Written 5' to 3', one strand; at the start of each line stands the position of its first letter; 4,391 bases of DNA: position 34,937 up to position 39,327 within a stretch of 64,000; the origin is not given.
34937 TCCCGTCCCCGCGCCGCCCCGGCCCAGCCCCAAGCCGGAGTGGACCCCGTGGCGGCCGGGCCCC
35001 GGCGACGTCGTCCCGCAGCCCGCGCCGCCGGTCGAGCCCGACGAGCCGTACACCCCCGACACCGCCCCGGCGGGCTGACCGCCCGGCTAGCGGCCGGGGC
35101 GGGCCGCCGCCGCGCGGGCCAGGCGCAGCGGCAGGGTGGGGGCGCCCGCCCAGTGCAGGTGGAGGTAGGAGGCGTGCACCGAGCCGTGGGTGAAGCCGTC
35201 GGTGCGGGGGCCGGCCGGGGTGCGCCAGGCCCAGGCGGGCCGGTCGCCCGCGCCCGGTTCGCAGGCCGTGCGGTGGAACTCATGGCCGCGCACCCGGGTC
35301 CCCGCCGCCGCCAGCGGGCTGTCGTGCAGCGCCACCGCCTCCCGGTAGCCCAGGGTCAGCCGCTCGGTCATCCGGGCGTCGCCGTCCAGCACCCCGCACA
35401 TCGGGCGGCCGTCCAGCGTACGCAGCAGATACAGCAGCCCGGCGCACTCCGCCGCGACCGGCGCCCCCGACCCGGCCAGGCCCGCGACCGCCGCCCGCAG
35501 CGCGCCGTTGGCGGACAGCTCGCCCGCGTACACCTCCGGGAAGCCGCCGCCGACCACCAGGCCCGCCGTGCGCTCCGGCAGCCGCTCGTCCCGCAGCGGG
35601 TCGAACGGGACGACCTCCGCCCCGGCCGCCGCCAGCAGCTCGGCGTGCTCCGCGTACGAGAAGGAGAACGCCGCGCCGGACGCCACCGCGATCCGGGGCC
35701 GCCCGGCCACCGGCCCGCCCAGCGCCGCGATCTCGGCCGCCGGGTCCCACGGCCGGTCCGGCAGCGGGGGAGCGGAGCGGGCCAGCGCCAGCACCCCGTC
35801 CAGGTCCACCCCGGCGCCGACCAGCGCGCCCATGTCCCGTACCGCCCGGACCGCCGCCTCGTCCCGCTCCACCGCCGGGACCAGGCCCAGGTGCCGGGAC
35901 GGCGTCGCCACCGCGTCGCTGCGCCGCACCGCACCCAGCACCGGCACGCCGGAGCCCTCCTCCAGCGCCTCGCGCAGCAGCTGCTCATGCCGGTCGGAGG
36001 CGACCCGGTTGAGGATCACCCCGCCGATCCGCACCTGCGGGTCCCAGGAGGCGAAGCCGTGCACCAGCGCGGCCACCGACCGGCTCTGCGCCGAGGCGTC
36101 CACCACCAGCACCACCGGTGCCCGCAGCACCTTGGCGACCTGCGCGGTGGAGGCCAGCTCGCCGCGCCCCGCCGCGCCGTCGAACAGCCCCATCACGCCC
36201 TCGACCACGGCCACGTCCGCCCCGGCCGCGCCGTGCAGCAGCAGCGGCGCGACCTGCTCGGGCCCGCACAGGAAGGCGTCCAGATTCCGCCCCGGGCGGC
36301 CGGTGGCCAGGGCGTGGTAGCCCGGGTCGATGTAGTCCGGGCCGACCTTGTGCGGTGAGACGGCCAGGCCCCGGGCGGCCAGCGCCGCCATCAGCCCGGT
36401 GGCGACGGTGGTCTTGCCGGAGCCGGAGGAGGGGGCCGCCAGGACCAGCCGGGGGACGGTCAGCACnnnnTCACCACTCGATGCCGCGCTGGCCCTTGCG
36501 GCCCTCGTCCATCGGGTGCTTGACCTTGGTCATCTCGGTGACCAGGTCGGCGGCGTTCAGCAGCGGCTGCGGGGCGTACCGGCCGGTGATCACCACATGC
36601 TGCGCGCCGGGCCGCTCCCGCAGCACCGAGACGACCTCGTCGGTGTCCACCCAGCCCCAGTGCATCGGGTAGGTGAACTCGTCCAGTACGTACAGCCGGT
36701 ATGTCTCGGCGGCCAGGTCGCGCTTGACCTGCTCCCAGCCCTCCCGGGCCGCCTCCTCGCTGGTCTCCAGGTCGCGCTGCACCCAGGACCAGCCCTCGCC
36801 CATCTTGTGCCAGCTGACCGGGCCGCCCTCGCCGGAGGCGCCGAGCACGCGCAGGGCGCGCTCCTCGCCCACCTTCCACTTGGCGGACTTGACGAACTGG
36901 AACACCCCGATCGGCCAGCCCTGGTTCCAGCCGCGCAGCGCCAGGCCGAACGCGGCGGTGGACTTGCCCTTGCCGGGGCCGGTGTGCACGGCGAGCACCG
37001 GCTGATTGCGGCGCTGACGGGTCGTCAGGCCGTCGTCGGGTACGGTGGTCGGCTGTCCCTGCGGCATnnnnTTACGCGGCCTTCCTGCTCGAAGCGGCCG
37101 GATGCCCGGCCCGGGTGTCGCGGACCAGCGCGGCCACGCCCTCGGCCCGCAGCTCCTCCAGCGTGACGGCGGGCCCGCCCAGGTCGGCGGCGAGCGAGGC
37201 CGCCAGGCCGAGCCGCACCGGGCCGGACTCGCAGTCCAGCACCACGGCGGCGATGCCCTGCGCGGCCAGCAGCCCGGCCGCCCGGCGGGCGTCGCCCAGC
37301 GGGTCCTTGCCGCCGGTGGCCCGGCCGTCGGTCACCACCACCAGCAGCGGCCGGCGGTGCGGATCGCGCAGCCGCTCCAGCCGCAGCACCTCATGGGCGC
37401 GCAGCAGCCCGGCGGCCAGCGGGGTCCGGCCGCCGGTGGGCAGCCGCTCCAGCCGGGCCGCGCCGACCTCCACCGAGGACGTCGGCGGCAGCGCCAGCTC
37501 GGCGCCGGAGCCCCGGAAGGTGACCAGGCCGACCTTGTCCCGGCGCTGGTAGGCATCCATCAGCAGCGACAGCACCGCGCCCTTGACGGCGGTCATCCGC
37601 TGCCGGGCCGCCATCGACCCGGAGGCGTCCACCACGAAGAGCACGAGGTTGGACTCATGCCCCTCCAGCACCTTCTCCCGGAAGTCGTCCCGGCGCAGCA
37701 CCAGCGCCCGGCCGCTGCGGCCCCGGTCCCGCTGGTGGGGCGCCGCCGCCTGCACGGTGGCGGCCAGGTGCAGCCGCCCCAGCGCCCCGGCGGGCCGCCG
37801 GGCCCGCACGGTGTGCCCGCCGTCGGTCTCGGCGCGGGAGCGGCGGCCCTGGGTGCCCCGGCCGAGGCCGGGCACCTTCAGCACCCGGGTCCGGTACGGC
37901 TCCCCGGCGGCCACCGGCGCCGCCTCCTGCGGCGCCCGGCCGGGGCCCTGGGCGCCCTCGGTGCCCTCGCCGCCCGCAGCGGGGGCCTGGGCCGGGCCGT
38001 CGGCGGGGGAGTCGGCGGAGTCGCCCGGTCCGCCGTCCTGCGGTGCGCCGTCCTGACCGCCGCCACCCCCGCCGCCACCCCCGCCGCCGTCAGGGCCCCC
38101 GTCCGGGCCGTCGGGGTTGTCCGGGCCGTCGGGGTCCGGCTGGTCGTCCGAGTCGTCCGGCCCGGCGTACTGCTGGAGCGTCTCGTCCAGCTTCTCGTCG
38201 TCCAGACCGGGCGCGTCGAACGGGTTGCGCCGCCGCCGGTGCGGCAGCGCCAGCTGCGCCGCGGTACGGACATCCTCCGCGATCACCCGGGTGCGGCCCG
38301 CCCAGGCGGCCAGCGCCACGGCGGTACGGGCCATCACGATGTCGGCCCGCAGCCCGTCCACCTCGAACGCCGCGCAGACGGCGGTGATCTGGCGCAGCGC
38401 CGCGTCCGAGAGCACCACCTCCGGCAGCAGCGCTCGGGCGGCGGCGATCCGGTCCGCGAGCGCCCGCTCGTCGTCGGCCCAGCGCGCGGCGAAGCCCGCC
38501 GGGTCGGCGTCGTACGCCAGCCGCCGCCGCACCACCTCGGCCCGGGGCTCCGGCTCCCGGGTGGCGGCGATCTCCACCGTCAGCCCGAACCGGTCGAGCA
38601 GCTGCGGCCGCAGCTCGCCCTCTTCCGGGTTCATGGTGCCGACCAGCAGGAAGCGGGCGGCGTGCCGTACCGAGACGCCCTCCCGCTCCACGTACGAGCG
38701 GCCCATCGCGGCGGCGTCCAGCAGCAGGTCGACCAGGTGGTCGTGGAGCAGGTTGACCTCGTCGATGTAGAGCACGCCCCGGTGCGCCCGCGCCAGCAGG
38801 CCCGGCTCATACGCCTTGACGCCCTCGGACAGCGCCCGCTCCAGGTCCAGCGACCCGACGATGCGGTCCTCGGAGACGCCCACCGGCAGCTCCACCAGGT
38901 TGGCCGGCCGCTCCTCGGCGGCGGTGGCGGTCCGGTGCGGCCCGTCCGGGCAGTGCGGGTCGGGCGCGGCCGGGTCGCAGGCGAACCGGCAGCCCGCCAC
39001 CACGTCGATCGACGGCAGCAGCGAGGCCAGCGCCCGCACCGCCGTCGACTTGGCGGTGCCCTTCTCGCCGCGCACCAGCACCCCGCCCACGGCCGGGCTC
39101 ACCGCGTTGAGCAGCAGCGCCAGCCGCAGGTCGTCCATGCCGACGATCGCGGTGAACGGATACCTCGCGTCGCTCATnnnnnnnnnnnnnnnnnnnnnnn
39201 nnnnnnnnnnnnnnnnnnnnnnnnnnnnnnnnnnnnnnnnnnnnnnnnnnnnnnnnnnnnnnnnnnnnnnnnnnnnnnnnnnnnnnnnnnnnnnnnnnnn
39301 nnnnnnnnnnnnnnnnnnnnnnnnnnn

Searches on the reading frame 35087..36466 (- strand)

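Call 84: search_protein_families(library=pfam, proteins=[window:35087-36466:-], max_evalue=0.0001)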
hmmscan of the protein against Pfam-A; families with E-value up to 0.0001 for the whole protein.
window:35087-36466:- (459 aa): 3 families
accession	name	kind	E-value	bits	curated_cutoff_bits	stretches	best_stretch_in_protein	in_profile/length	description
PF07685.20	GATase_3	-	9e-25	87.9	27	1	258-441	1-193/196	CobB/CobQ-like glutamine amidotransferase domain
PF01656.29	CbiA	-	1e-22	80.9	25.4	1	8-193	2-123/125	CobQ/CobB/MinD/ParA nucleotide binding domain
PF13500.12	AAA_26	-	1.3e-12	48.5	27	1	81-188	97-196/198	AAA domain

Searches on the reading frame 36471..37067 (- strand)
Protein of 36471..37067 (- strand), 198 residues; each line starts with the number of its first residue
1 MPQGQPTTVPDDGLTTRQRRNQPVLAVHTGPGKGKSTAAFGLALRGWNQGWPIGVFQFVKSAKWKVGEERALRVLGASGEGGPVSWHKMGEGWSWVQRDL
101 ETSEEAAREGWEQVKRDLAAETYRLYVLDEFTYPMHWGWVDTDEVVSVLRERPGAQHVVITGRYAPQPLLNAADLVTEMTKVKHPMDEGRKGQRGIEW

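Call 84: search_protein_families(library=pfam, proteins=[window:36471-37067:-], max_evalue=0.0001)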
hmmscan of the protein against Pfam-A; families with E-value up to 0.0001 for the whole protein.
window:36471-37067:- (198 aa): 1 family
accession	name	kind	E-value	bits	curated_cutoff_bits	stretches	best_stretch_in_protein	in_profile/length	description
PF02572.21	CobA_CobO_BtuR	-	4.5e-60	203.2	25.7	1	22-198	2-172/172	ATP:corrinoid adenosyltransferase BtuR/CobO/CobP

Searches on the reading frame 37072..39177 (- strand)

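Call 84: search_protein_families(library=pfam, proteins=[window:37072-39177:-], max_evalue=0.0001)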
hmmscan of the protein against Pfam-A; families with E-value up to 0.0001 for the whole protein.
window:37072-39177:- (701 aa): 5 families
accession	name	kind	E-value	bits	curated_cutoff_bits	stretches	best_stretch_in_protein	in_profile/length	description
PF17863.7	AAA_lid_2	-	4.3e-18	65.2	22.7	1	263-332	3-73/74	AAA lid domain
PF13519.12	VWA_2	-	7.6e-17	62.3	27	1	512-618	1-106/107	von Willebrand factor type A domain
PF07728.20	AAA_5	-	2.4e-10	41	22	1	84-197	20-139/139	AAA domain (dynein-related subfamily)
PF01078.27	Mg_chelatase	-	5.6e-10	39.4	20.3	1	115-184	89-158/207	Magnesium chelatase, subunit ChlI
PF00092.34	VWA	-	4.6e-09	37.2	23.8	1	512-647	2-137/174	von Willebrand factor type A domain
